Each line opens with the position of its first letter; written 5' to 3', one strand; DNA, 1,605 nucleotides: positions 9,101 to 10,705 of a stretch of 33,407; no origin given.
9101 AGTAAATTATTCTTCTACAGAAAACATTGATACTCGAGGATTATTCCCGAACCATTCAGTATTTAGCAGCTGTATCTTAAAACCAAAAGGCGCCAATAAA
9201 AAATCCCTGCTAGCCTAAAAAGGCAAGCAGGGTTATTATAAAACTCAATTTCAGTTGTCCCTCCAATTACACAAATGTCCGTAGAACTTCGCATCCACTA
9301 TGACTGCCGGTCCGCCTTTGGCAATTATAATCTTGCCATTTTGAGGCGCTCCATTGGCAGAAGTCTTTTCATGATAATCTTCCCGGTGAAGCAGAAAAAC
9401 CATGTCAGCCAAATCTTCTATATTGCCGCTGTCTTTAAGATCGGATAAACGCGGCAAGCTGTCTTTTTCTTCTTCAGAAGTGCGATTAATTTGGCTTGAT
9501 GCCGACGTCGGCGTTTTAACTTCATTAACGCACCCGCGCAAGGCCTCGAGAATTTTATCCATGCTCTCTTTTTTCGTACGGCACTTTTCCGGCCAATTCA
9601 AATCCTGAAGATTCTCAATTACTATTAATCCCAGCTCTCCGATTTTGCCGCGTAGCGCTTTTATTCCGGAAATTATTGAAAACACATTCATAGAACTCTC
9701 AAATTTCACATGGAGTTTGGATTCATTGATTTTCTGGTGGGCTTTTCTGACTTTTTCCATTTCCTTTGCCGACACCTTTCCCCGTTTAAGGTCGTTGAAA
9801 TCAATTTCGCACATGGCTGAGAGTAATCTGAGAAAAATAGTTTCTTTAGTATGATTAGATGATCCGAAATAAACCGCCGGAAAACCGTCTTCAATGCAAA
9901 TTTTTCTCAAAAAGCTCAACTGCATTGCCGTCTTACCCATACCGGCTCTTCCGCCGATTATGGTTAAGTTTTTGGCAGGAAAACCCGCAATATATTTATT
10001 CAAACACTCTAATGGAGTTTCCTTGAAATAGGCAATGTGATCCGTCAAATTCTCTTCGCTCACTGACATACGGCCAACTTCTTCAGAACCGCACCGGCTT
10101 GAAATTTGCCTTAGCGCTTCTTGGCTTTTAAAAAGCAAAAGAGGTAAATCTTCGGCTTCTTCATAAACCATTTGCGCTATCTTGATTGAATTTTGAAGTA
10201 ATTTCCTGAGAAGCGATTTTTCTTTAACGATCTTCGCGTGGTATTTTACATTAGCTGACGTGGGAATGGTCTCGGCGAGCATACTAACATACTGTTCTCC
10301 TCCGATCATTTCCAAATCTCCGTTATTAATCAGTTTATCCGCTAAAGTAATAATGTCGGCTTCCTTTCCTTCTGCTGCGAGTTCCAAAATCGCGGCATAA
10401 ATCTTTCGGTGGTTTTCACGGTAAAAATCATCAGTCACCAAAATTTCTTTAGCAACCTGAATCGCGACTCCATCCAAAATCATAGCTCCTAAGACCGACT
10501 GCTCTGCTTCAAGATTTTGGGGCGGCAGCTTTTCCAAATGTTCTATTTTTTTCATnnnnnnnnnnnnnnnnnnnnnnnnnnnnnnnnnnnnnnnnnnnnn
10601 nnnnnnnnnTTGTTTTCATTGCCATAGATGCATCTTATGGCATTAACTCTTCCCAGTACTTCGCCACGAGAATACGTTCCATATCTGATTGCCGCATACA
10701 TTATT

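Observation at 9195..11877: Retron-like cassette whose third component is a DnaB-family protein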

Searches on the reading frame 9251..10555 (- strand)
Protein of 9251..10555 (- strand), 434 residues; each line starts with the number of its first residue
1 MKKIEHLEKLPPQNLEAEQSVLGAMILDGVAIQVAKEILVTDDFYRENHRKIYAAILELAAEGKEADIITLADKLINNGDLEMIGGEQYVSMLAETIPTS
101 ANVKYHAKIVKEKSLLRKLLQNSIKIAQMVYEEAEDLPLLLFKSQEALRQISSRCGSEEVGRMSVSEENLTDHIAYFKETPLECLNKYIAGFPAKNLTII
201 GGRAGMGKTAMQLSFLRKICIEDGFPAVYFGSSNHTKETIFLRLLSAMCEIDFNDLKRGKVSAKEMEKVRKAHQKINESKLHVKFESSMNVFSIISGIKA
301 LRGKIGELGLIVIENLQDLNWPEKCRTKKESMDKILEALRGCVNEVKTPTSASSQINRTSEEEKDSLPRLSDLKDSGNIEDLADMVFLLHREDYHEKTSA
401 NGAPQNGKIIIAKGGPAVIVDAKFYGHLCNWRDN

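Call 3: search_protein_families(library=pfam, proteins=[window:9251-10555:-], max_evalue=0.1)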
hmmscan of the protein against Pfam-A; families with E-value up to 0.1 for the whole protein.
window:9251-10555:- (434 aa): 6 families
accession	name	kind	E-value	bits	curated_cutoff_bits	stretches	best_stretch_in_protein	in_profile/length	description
PF03796.21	DnaB_C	-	1.1e-47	163.1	27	1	180-429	4-251/255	DnaB-like helicase C terminal domain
PF00772.26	DnaB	-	1.2e-32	112.5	23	1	11-112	2-103/103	DnaB-like helicase N terminal domain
PF06745.19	ATPase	-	6.3e-06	26.2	26.6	1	185-340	8-152/231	KaiC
PF13481.12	AAA_25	-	0.0009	19.4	27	1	170-225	7-61/195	AAA domain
PF13091.12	PLDc_2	-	0.012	15.8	27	0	35-110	8-86/132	PLD-like domain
PF13401.12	AAA_22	-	0.037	14.8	27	0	195-344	5-109/130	AAA domain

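Call 4: search_protein_families(library=padloc, proteins=[window:9251-10555:-], max_evalue=0.1)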
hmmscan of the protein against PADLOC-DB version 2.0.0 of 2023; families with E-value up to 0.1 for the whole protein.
window:9251-10555:- (434 aa): 0 families

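Call 22: find_homologous_proteins(query=window:9251-10555:-, max_evalue=1e-30)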
Query window:9251-10555:- (434 aa): 2932 proteins with E <= 1e-30 among 8000 candidates; the best 120 are listed.
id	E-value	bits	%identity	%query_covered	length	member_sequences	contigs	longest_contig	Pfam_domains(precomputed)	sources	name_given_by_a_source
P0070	1.0e-282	955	100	100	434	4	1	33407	PF06745.20,PF03796.22,PF00772.27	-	-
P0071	1.1e-141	491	54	98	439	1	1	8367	PF03796.22,PF00772.27,PF13481.13,PF13191.13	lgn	-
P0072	2.9e-138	480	53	98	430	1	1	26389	PF03796.22,PF00772.27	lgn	-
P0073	3.3e-133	463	51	100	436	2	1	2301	PF03796.22,PF00772.27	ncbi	-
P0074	2.7e-130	453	50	98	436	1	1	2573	PF06745.20,PF03796.22,PF00772.27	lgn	-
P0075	1.0e-129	452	50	98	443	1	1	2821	PF03796.22,PF00772.27,PF13481.13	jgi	jgi:replicative DNA helicase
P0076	9.0e-127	442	49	100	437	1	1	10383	PF03796.22,PF00772.27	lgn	-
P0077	5.8e-97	344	41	98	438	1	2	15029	PF06745.20,PF03796.22,PF00772.27,PF13481.13,PF13191.13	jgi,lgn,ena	-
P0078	7.7e-89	317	38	98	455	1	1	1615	PF03796.22,PF00772.27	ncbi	-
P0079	2.2e-85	306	38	99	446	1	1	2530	PF06745.20,PF03796.22,PF00772.27,PF13481.13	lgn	-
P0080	1.2e-82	297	37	98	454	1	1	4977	PF03796.22,PF00772.27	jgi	jgi:replicative DNA helicase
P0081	1.0e-74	270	36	98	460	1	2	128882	PF06745.20,PF03796.22,PF00772.27,PF13481.13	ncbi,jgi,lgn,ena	-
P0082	6.8e-71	258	35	98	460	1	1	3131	PF06745.20,PF03796.22,PF00772.27,PF13481.13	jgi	jgi:replicative DNA helicase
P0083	1.2e-70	257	35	98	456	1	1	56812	PF06745.20,PF03796.22,PF00772.27,PF13481.13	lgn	-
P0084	6.8e-70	255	35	100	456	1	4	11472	PF03796.22,PF00772.27,PF13481.13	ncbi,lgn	-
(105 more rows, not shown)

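Call 26: find_encoding_contigs(protein=P0081, flank=8000, max_places=2)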
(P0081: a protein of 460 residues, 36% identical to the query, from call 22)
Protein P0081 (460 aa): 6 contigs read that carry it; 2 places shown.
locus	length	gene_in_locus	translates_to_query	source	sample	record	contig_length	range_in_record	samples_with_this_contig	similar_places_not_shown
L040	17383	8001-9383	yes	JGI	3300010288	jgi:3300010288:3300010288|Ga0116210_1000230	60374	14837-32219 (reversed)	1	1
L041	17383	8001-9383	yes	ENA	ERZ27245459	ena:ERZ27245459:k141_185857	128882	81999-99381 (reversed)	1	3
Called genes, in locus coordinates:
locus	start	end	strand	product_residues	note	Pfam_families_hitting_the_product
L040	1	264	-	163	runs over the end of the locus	PF03793:PASTA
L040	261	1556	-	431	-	PF01029:NusB, PF22458:RsmF-B_ferredox, PF01189:Methyltr_RsmB-F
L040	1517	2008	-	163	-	PF01976:DUF116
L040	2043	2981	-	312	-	PF00551:Formyl_trans_N, PF02911:Formyl_trans_C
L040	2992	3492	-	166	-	PF01327:Pep_deformylase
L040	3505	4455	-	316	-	PF02470:MlaD, PF28544:Helical_needle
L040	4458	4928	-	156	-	PF12641:Flavodoxin_3, PF12724:Flavodoxin_5, PF00258:Flavodoxin_1, PF03358:FMN_red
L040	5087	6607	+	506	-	PF03853:YjeF_N, PF01256:Carb_kinase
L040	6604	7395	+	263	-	PF22435:MRM3-like_sub_bind, PF08032:SpoU_sub_bind, PF00588:SpoU_methylase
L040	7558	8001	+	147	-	PF01281:Ribosomal_L9_N, PF03948:Ribosomal_L9_C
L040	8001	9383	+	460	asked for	PF00772:DnaB, PF13481:AAA_25, PF03796:DnaB_C, PF06745:ATPase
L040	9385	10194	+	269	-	PF01875:Memo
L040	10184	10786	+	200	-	PF12804:NTP_transf_3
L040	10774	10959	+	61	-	PF02416:TatA_B_E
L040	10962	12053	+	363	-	PF01168:Ala_racemase_N, PF00842:Ala_racemase_C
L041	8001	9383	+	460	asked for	PF00772:DnaB, PF13481:AAA_25, PF03796:DnaB_C, PF06745:ATPase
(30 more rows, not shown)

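Call 28: find_encoding_contigs(protein=P0079, flank=8000, max_places=2)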
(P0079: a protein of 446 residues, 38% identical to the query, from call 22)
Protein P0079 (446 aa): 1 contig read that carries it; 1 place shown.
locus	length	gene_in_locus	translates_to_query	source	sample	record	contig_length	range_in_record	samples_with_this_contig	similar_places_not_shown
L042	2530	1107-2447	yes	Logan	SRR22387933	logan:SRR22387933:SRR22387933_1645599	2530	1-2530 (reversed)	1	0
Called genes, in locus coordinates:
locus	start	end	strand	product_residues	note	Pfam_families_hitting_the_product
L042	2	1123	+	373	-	?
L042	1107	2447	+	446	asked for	PF00772:DnaB, PF13481:AAA_25 (weak), PF03796:DnaB_C, PF06745:ATPase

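Call 34: search_solved_structures(query=window:9251-10555:-, show_alignments=2, max_evalue=1e-20)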
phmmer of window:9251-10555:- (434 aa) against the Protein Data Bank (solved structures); distinct sequences matched with E-value up to 1e-20: 14.
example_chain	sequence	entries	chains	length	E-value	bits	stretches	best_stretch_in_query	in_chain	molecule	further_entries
2r6a_A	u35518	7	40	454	1.8e-64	221.8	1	8-422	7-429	Replicative helicase | Replicative DNA helicase DnaB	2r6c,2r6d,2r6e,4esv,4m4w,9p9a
2vye_A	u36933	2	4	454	2e-64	221.6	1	8-422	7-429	REPLICATIVE DNA HELICASE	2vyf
2q6t_A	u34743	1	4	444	4.3e-52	181.1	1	10-427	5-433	DnaB replication fork helicase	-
9dls_A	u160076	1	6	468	3.9e-49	171.3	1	9-430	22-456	Replicative DNA helicase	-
6t66_A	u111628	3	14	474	4.1e-49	171.3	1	9-430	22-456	Replicative DNA helicase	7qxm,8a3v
6bbm_A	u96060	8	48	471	4.2e-48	167.9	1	9-426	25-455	Replicative DNA helicase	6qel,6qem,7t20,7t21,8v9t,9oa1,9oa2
7t22_A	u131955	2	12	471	5.8e-48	167.4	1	9-426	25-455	Replicative DNA helicase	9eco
4nmn_A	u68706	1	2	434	5.4e-37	131.3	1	15-424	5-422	Replicative DNA helicase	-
2r5u_A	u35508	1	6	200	4.3e-28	102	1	8-159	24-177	Replicative DNA helicase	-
4zc0_A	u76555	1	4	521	6.1e-27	98.2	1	4-395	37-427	Replicative DNA helicase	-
3bgw_A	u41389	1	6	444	2.1e-26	96.5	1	14-424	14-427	DNAB-Like Replicative Helicase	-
4a1f_A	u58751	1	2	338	8.1e-26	94.5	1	184-395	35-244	REPLICATIVE DNA HELICASE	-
6kza_A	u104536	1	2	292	4.5e-23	85.5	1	180-426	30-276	Replicative DNA helicase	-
1jwe_A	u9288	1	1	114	5.4e-22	81.9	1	9-120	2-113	PROTEIN (DNAB HELICASE)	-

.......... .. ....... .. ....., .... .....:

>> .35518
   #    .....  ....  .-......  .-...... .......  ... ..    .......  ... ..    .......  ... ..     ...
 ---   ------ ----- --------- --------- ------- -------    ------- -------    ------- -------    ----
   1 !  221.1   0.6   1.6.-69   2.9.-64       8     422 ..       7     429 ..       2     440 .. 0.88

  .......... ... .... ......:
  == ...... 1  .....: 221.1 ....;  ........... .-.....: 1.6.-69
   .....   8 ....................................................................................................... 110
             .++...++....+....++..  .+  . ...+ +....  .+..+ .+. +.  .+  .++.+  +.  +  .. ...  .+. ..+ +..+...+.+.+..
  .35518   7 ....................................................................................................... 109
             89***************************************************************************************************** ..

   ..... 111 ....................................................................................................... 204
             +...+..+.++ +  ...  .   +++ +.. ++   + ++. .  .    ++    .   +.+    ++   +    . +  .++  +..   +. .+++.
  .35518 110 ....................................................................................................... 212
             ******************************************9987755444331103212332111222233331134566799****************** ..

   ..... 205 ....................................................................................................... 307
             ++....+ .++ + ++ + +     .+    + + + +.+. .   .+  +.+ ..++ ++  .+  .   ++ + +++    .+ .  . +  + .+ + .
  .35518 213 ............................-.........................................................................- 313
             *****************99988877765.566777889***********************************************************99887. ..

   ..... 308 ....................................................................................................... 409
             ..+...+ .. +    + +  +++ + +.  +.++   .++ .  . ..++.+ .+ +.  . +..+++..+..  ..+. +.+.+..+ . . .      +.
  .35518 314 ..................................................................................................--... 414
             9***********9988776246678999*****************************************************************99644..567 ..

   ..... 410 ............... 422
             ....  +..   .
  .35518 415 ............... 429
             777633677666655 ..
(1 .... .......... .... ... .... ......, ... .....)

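Call 41: search_protein_families(library=ncbifam, proteins=[window:9251-10555:-], max_evalue=0.001)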
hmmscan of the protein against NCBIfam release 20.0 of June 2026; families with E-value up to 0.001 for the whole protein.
window:9251-10555:- (434 aa): 16 families
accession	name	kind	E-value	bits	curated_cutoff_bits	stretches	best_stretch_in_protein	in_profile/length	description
TIGR00665.1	DnaB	equivalog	1.4e-84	284.5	385.25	1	10-428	1-427/435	replicative DNA helicase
NF005852.0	PRK07773.1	equivalog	1.3e-81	275.2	780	1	4-379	17-399/886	replicative DNA helicase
NF004384.0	PRK05748.1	equivalog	1.8e-78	264.2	525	1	8-425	7-433/452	replicative DNA helicase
TIGR03600.1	phage_DnaB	exception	8e-68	229.3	498.65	1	14-402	1-399/421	phage replicative helicase, DnaB family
NF004109.0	PRK05595.1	equivalog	4e-63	213.6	737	1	12-427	9-431/444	replicative DNA helicase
NF005424.0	PRK07004.1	equivalog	4.7e-62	210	834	1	4-430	9-447/460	replicative DNA helicase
NF040583.1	dnaB_SPI-7_type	exception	2e-60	205.1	655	1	13-431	3-431/434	SPI-7-type island replicative DNA helicase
NF006443.0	PRK08760.1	equivalog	4.7e-59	200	741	1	6-430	29-463/476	replicative DNA helicase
NF006606.0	PRK09165.1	equivalog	2.7e-51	174.7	540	1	8-399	18-435/497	replicative DNA helicase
NF005945.0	PRK08006.1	equivalog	7.1e-51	173.5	898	1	9-428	25-457/471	replicative DNA helicase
NF006458.0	PRK08840.1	equivalog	3.4e-50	171.1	884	1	9-429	18-451/464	replicative DNA helicase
NF006306.0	PRK08506.1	equivalog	3e-49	167.9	596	1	13-398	5-393/472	replicative DNA helicase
NF005369.0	PRK06904.1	equivalog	1.4e-47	162.5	809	1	9-429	23-459/474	replicative DNA helicase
NF004967.0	PRK06321.1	equivalog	4.4e-46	157.8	751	2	184-414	215-443/472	replicative DNA helicase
NF005240.0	PRK06749.1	subfamily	7.8e-40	136.9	686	1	13-424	4-417/428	replicative DNA helicase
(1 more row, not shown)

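Call 47: find_encoding_contigs(protein=P0070, flank=10000, max_places=4)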
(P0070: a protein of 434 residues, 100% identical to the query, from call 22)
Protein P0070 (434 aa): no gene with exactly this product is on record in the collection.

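Call 70: search_protein_representatives(alignment_id=A3)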
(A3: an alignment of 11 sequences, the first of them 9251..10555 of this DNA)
Query: 11 sequences, 436 profile positions. Proteins with E-value up to 0.001 (for the whole library): 115808; up to 1e-10: 82438; up to 1e-30: 36191. The best 150 are listed.
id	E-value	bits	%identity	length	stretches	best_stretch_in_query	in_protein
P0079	2.5e-176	603.2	-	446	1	4-435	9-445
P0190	4.8e-175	599.0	-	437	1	4-436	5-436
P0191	4.2e-154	530.0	-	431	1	9-435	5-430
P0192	9.2e-150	515.7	-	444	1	5-435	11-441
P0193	5.3e-149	513.1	-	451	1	6-435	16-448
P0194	2.6e-147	507.6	-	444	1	4-435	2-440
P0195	2.3e-140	484.7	-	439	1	3-435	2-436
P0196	9.2e-131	453.0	-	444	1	9-435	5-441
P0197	2.4e-124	431.9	-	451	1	8-435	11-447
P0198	8.2e-124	430.1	-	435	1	8-436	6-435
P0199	4.6e-119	414.5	-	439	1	9-435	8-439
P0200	9.1e-113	393.7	-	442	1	10-436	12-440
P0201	3.7e-109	381.8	-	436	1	10-435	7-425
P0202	2.7e-103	362.5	-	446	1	5-435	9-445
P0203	1.0e-101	357.3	-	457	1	7-435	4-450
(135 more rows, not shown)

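Call 92: predict_structure(alignment_id=A3)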
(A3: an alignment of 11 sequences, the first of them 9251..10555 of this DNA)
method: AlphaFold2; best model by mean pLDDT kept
length: 434 residues; sequences in the alignment: 11
mean_pLDDT: 82.5   pTM: 0.61
mean pLDDT of the five models: 82.5, 81.9, 81.9, 80.7, 80.4
residues with pLDDT >= 90: 169; 70-90: 187; 50-70: 55; < 50: 23
segments of 3 or more residues with pLDDT < 50: 1-9, 156-165, 360-363
pLDDT, mean of each block of 10 residues (from residue 1): 42 78 88 89 89 93 88 91 84 71 84 81 71 66 72 53 48 74 84 88 90 95 93 83 95 93 92 94 85 92 89 91 89 94 91 79 69 82 92 66 84 81 92 88
secondary structure, 60 per line:
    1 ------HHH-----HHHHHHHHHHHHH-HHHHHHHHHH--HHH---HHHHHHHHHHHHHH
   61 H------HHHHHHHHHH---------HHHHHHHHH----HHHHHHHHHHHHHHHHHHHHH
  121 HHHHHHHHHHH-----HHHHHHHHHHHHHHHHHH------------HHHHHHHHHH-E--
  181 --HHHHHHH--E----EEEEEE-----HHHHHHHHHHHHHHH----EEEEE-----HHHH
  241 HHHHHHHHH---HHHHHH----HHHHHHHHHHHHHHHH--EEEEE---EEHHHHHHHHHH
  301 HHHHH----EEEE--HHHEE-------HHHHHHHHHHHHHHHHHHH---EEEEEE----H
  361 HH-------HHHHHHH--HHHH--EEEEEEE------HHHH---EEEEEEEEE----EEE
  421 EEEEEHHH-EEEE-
elements in order: H15-27 H29-38 H47-61 H68-77 H87-95 H100-131 H137-154 H167-176 H183-189 E197-202 H208-222 E227-231 H237-249 H253-258 H263-278 E281-285 H291-305 E310-313 H328-346 E350-355 H370-376 H379-382 E385-391 H398-401 E405-413 E418-425 E430-433
